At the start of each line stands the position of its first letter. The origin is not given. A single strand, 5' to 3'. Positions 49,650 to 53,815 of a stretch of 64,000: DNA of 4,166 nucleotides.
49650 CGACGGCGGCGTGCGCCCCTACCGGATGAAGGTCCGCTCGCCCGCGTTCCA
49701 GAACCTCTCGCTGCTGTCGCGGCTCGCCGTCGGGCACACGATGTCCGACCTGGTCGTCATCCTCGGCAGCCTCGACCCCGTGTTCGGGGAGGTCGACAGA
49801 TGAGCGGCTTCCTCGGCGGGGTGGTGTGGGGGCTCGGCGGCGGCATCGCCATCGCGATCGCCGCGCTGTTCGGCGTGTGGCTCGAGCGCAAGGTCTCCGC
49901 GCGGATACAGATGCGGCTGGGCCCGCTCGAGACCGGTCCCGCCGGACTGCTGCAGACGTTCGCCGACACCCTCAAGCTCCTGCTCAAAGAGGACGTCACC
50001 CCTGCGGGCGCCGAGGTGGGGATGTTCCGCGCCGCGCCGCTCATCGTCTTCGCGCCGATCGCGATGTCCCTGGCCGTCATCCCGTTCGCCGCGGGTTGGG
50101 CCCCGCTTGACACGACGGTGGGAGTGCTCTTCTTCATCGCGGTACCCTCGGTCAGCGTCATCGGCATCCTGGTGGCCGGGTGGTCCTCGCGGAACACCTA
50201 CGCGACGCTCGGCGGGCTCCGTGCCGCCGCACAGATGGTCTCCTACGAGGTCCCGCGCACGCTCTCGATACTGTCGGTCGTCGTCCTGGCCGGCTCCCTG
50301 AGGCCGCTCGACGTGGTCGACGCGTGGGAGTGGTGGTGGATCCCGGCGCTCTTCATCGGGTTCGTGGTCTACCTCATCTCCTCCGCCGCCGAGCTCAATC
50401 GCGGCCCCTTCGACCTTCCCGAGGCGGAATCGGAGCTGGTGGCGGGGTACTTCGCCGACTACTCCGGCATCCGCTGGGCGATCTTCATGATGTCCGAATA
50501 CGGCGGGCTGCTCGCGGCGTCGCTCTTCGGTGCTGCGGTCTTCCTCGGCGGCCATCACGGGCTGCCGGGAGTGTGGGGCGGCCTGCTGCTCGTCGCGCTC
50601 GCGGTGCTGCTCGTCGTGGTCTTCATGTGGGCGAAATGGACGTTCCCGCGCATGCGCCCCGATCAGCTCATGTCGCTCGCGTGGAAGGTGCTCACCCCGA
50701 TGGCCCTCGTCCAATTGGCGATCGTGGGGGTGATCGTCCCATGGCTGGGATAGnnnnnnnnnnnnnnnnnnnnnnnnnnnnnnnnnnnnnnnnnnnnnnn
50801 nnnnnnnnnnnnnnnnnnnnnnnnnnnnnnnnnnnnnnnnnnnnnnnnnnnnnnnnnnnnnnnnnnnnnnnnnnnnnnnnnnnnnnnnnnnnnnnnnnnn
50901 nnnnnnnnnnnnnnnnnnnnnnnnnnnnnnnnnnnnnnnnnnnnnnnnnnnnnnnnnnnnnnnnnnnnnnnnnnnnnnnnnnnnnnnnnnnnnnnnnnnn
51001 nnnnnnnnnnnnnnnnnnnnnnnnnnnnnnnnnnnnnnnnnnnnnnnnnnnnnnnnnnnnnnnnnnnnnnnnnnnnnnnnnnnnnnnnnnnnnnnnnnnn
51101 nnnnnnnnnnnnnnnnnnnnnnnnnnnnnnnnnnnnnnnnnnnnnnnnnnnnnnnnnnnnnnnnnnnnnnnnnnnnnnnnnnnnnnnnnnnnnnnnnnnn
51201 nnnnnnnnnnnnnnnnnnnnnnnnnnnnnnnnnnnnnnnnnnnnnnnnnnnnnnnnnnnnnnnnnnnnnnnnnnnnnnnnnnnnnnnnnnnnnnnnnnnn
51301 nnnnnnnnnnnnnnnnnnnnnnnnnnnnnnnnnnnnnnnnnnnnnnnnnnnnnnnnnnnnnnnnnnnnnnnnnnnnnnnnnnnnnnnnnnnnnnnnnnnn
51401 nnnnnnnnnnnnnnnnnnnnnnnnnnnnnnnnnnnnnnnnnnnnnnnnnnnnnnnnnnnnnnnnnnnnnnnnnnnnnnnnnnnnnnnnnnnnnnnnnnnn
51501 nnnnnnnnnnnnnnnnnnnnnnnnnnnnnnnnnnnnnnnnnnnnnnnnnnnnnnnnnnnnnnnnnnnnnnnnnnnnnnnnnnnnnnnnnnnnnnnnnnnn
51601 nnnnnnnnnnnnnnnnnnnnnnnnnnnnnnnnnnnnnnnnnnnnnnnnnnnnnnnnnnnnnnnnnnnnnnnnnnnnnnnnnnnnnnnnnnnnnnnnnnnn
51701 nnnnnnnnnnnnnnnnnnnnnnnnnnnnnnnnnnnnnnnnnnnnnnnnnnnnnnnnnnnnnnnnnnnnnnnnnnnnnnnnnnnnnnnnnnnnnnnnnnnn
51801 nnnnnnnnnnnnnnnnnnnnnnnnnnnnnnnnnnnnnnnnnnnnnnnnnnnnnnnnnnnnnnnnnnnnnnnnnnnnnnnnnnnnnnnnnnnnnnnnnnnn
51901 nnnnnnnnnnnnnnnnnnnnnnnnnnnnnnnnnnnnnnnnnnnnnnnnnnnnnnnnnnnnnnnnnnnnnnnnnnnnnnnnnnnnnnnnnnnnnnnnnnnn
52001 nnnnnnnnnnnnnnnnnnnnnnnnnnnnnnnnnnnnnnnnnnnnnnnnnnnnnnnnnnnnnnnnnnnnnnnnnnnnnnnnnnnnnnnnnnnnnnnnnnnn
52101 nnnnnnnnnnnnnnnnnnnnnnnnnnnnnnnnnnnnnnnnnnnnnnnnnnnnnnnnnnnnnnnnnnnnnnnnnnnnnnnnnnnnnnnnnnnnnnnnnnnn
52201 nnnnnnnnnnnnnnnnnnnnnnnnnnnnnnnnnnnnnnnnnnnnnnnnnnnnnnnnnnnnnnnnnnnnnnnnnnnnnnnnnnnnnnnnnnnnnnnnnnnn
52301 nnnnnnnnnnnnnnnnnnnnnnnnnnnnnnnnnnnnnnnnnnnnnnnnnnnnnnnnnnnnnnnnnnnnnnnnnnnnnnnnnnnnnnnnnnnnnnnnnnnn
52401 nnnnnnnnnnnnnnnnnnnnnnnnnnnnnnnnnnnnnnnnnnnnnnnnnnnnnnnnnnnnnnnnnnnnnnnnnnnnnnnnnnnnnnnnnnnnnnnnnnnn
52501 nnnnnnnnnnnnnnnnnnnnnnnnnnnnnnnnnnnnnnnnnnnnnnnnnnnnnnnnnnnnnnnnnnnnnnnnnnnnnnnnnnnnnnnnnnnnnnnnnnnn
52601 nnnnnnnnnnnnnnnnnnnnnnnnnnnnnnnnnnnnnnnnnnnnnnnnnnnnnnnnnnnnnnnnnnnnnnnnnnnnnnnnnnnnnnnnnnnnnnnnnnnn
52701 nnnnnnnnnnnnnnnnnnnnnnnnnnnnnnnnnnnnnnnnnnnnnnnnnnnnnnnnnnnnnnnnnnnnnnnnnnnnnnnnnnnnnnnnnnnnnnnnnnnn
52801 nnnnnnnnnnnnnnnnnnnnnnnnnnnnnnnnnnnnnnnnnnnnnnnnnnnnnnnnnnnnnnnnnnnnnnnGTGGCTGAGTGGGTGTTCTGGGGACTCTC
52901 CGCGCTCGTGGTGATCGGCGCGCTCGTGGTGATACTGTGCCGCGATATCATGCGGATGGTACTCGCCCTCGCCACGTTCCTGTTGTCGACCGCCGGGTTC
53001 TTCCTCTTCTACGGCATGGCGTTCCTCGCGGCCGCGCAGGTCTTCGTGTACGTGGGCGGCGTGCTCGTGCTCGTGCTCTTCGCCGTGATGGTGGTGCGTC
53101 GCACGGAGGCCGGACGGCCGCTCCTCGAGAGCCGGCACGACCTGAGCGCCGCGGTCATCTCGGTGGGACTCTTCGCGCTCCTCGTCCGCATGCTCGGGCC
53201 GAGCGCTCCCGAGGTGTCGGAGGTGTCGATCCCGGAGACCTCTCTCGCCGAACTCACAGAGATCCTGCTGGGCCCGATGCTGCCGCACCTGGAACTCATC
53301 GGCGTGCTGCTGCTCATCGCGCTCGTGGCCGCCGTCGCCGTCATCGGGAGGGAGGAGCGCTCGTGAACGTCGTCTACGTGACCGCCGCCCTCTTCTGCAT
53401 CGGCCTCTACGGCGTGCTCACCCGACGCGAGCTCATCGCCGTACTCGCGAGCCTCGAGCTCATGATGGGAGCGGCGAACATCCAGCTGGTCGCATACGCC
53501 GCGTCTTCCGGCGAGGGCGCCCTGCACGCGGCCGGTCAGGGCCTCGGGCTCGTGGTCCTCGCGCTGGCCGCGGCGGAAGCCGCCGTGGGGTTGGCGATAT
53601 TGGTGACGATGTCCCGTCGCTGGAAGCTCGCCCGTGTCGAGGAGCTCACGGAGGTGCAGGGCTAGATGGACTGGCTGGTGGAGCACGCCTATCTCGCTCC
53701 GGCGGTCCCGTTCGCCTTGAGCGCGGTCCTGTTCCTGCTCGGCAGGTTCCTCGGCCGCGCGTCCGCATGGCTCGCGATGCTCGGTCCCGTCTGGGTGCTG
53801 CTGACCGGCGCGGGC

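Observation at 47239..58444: Eleven-gene nuoABCDHIJKLMN operon with no N-module, tightly translationally coupled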

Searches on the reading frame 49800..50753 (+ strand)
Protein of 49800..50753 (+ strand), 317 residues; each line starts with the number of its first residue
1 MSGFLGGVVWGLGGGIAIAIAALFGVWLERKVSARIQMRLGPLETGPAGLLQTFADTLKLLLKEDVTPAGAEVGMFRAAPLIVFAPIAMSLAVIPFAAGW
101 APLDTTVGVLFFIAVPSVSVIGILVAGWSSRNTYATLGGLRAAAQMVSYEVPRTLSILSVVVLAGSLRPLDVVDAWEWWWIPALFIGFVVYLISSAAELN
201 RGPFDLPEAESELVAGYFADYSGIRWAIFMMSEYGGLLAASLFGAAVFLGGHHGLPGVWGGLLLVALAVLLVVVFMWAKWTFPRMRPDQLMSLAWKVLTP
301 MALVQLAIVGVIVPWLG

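Call 5: search_protein_families(library=pfam, proteins=[window:49800-50753:+], max_evalue=0.01)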
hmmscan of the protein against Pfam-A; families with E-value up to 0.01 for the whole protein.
window:49800-50753:+ (317 aa): 1 family
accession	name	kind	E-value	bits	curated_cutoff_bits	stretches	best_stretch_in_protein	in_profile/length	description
PF00146.26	NADHdh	-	5.1e-101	338.4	27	1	17-309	9-297/298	NADH dehydrogenase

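Call 6: search_protein_families(library=ncbifam, proteins=[window:49800-50753:+], max_evalue=0.001)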
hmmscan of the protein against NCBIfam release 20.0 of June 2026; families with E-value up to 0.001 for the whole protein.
window:49800-50753:+ (317 aa): 7 families
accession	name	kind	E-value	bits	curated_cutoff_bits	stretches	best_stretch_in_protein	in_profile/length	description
NF004741.0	PRK06076.1-2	equivalog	1.1e-94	317.5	305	1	16-313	31-333/337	NADH-quinone oxidoreductase subunit NuoH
NF004743.0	PRK06076.1-4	equivalog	3.7e-81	273.2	494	1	18-312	27-341/433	NADH-quinone oxidoreductase subunit NuoH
NF004745.0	PRK06076.1-6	equivalog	3.4e-78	263.3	450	1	17-313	25-333/341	NADH-quinone oxidoreductase subunit NuoH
NF004744.0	PRK06076.1-5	equivalog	7.3e-75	252.4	542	2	16-252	39-280/372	NADH-quinone oxidoreductase subunit NuoH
NF004740.0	PRK06076.1-1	equivalog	8.6e-75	252.2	399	1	19-313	26-320/325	NADH-quinone oxidoreductase subunit NuoH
NF040610.1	F420_dehyd_FpoH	exception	1.8e-70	238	475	1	17-311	22-334/339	F420H2 dehydrogenase subunit FpoH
NF004742.0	PRK06076.1-3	equivalog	7.7e-69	232.6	531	1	17-313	34-348/356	NADH-quinone oxidoreductase subunit NuoH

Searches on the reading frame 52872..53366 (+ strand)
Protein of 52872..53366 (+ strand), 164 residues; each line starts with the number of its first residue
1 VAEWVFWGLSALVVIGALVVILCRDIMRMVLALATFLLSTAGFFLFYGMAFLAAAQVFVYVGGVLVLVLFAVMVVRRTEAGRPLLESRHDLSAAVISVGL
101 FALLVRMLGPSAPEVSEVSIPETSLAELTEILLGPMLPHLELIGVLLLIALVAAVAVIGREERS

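Call 5: search_protein_families(library=pfam, proteins=[window:52872-53366:+], max_evalue=0.01)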
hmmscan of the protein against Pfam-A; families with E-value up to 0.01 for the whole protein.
window:52872-53366:+ (164 aa): 1 family
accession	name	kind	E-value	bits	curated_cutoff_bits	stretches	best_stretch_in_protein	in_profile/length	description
PF00499.25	Oxidored_q3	-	1.9e-25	89.8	33.2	1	16-156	1-145/146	NADH-ubiquinone/plastoquinone oxidoreductase chain 6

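Call 6: search_protein_families(library=ncbifam, proteins=[window:52872-53366:+], max_evalue=0.001)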
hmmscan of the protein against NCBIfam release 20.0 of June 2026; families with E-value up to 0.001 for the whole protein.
window:52872-53366:+ (164 aa): 13 families
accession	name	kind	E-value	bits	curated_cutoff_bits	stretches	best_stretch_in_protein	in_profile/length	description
NF005163.0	PRK06638.1-3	equivalog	4.6e-26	91.5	174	1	6-161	12-170/203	NADH-quinone oxidoreductase subunit J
NF005168.0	PRK06638.2-3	equivalog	2.1e-19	70.1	154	1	5-161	7-168/172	NADH-quinone oxidoreductase subunit J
NF005165.0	PRK06638.1-5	equivalog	3.3e-18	65.7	192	1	3-157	20-180/282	NADH-quinone oxidoreductase subunit J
NF005024.0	PRK06433.1-4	equivalog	1.9e-13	50.4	101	1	5-79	7-82/89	NADH dehydrogenase subunit J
NF005167.0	PRK06638.2-2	equivalog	4.7e-13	49.3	137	1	6-160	7-164/176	NADH-quinone oxidoreductase subunit J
NF005164.0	PRK06638.1-4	equivalog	6.6e-13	48.5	154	1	3-161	5-172/211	NADH-quinone oxidoreductase subunit J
NF005025.0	PRK06433.1-5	equivalog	6e-12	45.8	95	1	5-80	15-90/96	NADH dehydrogenase subunit J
NF005166.0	PRK06638.2-1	equivalog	1.4e-10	41.4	284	1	6-162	8-167/174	NADH-quinone oxidoreductase subunit J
NF005162.0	PRK06638.1-1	equivalog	1.4e-10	41.3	157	1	3-163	2-163/184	NADH-quinone oxidoreductase subunit J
NF005023.0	PRK06433.1-2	equivalog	1.2e-07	32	92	1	5-75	6-76/82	NADH dehydrogenase subunit J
NF005169.0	PRK06638.2-4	equivalog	6.5e-06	26.2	319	1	6-117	7-114/182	NADH-quinone oxidoreductase subunit J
NF009287.0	PRK12647.1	equivalog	0.00043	18.9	937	1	7-105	602-700/773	putative monovalent cation/H+ antiporter subunit A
NF009159.0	PRK12504.1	equivalog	0.00058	19.8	141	1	2-107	3-106/178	DUF4040 domain-containing protein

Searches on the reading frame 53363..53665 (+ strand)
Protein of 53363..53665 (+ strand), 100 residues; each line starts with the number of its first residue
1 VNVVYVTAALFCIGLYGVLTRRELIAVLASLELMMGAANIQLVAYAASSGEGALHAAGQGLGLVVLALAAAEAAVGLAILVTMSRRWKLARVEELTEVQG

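Call 5: search_protein_families(library=pfam, proteins=[window:53363-53665:+], max_evalue=0.01)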
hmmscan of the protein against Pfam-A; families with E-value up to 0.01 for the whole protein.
window:53363-53665:+ (100 aa): 1 family
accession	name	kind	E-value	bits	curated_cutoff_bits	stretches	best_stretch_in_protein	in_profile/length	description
PF00420.29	Oxidored_q2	-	6.7e-21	74.3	26.1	1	4-99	3-94/95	NADH-ubiquinone/plastoquinone oxidoreductase chain 4L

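Call 6: search_protein_families(library=ncbifam, proteins=[window:53363-53665:+], max_evalue=0.001)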
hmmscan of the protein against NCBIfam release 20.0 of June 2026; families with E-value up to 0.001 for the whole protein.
window:53363-53665:+ (100 aa): 6 families
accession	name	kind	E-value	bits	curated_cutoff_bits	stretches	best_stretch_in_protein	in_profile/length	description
NF004322.0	PRK05715.1-4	equivalog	5.4e-23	81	128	1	4-98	10-102/104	NADH-quinone oxidoreductase subunit NuoK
NF004320.0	PRK05715.1-2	equivalog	1.3e-20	73.3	57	1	2-98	5-97/99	NADH-quinone oxidoreductase subunit NuoK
NF040614.1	F420_dehyd_FpoK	exception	3.2e-19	69.2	145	1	4-95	6-93/98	F420H2 dehydrogenase subunit FpoK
NF004321.0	PRK05715.1-3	equivalog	1.5e-17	63.7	91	1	4-100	8-101/101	NADH-quinone oxidoreductase subunit NuoK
NF004323.0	PRK05715.1-5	equivalog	1.9e-17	63.4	89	1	4-99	9-101/102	NADH-quinone oxidoreductase subunit NuoK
NF004319.0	PRK05715.1-1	equivalog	1.7e-16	60.2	101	1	6-100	10-100/100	NADH-quinone oxidoreductase subunit NuoK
